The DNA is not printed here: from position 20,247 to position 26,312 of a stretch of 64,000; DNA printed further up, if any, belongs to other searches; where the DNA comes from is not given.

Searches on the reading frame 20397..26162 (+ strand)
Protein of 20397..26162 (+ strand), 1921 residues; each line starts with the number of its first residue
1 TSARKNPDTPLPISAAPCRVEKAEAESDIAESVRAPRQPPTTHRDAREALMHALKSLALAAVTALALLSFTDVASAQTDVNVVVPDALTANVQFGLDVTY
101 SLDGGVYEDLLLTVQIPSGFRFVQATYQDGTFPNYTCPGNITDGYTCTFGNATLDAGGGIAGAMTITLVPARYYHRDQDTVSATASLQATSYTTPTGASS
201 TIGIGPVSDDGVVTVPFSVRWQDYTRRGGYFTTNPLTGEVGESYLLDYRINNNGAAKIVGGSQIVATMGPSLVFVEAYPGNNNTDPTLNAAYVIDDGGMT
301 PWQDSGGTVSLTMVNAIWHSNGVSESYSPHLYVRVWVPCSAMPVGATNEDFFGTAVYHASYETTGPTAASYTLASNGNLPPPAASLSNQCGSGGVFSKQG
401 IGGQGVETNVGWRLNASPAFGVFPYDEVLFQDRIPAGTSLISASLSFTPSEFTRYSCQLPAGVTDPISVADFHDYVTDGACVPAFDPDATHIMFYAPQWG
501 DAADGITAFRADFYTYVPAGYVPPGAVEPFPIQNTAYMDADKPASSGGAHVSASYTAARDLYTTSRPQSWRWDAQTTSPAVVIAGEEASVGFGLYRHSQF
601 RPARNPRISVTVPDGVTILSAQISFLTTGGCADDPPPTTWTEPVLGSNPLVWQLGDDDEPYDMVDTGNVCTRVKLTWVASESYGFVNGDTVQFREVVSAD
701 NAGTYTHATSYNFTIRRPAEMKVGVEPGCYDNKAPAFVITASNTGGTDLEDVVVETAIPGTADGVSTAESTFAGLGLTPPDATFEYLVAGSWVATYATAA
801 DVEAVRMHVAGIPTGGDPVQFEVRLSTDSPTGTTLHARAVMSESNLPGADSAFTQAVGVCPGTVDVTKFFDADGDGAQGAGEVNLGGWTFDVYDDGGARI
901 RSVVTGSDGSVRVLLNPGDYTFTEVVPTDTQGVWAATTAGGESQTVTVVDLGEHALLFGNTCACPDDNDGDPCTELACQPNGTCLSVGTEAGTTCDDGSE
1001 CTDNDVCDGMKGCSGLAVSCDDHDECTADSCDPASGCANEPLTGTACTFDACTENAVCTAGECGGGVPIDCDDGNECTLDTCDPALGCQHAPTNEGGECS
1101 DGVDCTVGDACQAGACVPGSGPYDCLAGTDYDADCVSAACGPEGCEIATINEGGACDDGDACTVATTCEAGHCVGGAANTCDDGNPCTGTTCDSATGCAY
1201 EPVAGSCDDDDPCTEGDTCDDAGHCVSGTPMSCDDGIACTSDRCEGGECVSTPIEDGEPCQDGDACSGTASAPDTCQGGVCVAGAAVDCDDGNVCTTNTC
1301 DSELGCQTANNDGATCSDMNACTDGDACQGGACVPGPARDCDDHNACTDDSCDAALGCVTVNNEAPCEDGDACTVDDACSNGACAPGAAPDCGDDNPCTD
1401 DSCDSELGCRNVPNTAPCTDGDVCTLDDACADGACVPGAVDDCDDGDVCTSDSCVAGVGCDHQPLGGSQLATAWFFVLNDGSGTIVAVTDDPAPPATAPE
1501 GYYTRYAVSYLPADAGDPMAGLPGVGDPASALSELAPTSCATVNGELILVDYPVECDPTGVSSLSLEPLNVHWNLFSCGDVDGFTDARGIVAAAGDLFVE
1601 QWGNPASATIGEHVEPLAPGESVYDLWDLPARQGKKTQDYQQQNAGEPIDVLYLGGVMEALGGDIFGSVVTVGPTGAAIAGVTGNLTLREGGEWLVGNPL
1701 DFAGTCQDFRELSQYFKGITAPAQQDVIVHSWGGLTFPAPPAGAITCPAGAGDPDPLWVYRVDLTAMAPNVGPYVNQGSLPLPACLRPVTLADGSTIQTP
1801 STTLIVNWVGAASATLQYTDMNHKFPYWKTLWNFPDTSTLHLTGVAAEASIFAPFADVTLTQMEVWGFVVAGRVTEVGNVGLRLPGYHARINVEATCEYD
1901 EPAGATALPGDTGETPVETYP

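Call 55: search_protein_families(library=pfam, proteins=[window:20397-26162:+], max_evalue=0.001)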
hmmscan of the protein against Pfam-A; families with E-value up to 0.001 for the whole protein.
window:20397-26162:+ (1921 aa): 2 families
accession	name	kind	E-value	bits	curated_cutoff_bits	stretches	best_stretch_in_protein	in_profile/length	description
PF00526.23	Dicty_CTDC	-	1.2e-21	76.6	27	3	1070-1092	1-23/24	Dictyostelium (slime mold) repeat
PF20597.4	pAdhesive_15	-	6.4e-20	72.6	23.8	1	1572-1879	7-249/254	Putative Ice-binding-like adhesive domain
